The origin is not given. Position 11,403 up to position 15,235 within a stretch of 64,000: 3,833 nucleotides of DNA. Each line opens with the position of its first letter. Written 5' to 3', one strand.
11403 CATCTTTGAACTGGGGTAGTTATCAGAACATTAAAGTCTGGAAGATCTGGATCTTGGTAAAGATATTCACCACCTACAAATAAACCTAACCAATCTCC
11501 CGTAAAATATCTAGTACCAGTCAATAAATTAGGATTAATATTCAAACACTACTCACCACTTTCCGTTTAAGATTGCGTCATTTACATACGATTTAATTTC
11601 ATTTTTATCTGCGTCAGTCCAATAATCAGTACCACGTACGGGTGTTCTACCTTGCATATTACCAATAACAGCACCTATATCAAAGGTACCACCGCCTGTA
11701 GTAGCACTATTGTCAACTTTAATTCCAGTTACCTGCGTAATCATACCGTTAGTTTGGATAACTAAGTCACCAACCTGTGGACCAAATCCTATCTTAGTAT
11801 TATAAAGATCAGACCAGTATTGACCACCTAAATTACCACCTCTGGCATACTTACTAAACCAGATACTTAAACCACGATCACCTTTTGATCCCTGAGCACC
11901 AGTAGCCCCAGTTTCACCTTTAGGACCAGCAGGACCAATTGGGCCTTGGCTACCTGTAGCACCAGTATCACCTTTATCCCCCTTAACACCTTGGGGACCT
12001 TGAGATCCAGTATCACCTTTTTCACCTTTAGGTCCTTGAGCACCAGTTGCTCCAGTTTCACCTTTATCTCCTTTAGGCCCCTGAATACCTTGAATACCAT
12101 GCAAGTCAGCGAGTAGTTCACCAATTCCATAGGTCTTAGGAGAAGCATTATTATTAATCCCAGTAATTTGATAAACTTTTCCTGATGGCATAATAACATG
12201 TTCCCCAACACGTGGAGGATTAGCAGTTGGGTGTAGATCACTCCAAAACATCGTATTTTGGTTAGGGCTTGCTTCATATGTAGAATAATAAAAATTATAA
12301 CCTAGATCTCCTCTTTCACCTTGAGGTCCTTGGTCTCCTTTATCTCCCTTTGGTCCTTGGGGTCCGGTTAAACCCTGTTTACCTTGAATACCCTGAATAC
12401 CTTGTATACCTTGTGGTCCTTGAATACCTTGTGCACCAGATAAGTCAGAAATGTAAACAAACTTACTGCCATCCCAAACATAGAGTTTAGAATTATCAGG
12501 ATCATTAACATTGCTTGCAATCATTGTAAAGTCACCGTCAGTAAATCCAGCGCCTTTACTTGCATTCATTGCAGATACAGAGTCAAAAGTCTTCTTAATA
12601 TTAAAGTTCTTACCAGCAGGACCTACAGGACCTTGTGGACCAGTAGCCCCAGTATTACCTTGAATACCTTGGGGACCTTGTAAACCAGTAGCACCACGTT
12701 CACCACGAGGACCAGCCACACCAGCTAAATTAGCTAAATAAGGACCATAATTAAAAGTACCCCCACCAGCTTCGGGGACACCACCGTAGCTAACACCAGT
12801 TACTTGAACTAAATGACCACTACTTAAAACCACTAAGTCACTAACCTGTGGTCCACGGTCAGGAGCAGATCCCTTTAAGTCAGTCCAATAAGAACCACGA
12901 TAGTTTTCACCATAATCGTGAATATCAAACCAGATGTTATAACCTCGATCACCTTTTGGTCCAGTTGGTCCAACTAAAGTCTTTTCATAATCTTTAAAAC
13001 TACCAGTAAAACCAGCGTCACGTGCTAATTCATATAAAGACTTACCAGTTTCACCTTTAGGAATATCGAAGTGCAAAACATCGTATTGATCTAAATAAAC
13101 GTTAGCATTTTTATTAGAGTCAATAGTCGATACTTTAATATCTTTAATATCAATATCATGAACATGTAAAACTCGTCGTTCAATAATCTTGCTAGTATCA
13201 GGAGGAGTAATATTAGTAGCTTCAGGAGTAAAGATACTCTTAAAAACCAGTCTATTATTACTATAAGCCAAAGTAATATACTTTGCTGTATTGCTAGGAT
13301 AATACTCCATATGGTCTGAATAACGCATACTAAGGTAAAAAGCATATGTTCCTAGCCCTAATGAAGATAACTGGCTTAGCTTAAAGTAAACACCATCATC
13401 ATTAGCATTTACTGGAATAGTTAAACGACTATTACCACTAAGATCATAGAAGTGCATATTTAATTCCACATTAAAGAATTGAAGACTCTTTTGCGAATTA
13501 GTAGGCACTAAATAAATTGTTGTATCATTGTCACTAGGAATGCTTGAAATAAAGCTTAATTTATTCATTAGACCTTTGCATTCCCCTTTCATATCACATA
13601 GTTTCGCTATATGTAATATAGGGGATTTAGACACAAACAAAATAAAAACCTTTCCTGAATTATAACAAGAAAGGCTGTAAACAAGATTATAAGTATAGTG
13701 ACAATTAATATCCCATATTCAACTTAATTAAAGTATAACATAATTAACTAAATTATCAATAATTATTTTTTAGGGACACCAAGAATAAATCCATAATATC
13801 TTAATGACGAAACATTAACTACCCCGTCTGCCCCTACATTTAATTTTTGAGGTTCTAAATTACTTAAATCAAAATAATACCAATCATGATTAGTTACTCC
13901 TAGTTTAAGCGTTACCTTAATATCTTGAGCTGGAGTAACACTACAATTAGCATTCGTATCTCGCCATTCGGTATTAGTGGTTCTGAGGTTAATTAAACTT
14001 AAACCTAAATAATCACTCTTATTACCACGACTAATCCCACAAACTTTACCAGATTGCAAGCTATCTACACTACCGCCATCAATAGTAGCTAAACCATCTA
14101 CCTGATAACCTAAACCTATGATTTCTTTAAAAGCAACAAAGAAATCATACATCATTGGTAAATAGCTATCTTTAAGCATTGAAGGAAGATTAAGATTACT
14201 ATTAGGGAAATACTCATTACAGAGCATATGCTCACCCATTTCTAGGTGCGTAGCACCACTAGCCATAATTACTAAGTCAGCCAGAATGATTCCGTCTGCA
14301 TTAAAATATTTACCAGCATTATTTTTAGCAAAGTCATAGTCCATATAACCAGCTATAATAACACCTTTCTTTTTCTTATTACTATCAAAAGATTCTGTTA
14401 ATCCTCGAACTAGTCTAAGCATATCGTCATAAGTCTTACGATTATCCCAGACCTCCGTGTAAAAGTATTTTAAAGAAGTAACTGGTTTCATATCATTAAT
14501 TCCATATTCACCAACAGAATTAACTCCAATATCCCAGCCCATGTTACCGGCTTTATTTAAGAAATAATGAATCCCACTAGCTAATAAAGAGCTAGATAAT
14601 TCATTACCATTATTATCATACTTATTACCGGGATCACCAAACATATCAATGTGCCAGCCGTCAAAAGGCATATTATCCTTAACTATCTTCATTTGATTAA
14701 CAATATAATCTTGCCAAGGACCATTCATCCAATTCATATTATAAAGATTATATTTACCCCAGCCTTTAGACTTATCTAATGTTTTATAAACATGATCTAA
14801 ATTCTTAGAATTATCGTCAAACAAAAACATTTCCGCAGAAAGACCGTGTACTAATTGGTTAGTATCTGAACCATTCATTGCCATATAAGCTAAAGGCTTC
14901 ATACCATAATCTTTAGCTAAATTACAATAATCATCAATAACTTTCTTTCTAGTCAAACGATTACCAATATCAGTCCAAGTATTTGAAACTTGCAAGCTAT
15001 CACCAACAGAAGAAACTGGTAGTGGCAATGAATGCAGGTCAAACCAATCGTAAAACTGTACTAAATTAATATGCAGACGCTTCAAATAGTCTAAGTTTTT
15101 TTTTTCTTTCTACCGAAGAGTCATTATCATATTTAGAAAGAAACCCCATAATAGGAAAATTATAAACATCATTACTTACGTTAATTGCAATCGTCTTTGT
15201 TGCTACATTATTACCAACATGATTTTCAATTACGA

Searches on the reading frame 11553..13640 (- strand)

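Call 100: search_protein_families(library=phrogs, proteins=[window:11553-13640:-], max_evalue=0.00001)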
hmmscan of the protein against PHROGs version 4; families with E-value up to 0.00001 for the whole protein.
window:11553-13640:- (695 aa): 48 families (the best 25 are shown)
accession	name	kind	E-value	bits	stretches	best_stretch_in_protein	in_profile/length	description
phrog_819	-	tail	2.5e-48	166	2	224-448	487-676/1024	tail protein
phrog_5073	-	tail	1.2e-47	164.1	3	515-630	288-405/519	tail fiber protein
phrog_6320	-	tail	7.1e-42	145.1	3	515-591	122-204/745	tail fiber protein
phrog_4440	-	tail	3.8e-38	132.7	2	308-423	142-265/410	tail fiber protein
phrog_3904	-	tail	4.8e-32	112.2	1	303-557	579-810/1086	tail fiber protein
phrog_18350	-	tail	6.1e-29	102.4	3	514-590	107-187/253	tail fiber protein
phrog_38806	-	unknown function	2.6e-28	100.2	2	523-590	66-136/285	-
phrog_10972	-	tail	9.3e-28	98.7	3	396-447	154-205/343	tail fiber protein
phrog_366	-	tail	2.4e-26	94.2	2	514-617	305-388/474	tail fiber protein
phrog_8745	-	tail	4e-23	81.8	2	515-592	1410-1487/1803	tail fiber protein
phrog_1658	-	unknown function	1.1e-20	75.4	1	517-588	42-116/239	-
phrog_29268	-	unknown function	2.2e-20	73.4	2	280-447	292-451/653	-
phrog_30509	-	tail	2.3e-20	73.8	2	492-590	19-114/254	collagen like minor tail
phrog_17587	-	tail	3.3e-20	73.1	2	520-631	350-455/641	tail fiber protein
phrog_1806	-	tail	5.5e-20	72.8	2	306-448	108-231/276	collagen like minor tail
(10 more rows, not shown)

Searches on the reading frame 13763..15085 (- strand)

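Call 100: search_protein_families(library=phrogs, proteins=[window:13763-15085:-], max_evalue=0.00001)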
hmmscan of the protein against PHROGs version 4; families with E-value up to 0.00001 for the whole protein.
window:13763-15085:- (440 aa): 1 family
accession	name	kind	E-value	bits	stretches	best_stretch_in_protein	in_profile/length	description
phrog_291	-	lysis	1.9e-09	37.8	1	100-179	440-507/509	endolysin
